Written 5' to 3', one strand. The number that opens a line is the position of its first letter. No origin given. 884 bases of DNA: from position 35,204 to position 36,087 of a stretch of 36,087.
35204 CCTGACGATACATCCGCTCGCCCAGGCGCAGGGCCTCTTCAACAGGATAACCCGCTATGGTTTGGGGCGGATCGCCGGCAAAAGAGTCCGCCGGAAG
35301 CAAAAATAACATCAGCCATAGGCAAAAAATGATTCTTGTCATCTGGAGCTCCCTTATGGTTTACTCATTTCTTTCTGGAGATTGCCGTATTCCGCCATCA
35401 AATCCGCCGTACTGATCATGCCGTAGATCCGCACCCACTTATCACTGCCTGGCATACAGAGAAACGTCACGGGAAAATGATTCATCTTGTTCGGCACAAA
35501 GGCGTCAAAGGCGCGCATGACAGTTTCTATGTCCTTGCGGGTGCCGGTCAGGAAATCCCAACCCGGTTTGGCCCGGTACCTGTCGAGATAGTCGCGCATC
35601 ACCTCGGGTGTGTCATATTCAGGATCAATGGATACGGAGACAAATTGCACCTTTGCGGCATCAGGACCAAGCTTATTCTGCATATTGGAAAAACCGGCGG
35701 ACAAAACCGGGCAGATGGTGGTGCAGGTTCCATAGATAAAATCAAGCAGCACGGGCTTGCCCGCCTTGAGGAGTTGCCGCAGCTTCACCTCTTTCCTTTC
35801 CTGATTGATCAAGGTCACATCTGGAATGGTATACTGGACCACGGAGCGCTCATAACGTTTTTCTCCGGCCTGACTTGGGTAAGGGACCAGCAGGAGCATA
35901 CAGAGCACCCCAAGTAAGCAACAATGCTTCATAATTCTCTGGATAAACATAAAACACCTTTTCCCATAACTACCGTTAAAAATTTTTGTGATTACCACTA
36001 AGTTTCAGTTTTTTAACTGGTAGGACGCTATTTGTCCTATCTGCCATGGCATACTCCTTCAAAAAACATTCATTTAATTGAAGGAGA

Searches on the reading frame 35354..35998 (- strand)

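Call 38: search_protein_families(library=pfam, proteins=[window:35354-35998:-], max_evalue=0.01)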
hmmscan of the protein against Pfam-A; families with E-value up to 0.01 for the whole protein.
window:35354-35998:- (214 aa): 3 families
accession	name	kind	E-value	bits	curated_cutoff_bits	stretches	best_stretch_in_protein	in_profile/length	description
PF02630.20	SCO1-SenC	-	1.7e-22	80.2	22.8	1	62-170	5-109/134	SCO1/SenC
PF00578.27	AhpC-TSA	-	2.5e-08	34.3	26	1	56-180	3-114/124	AhpC/TSA family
PF08534.16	Redoxin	-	0.0066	16.7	26.6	1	57-127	5-75/148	Redoxin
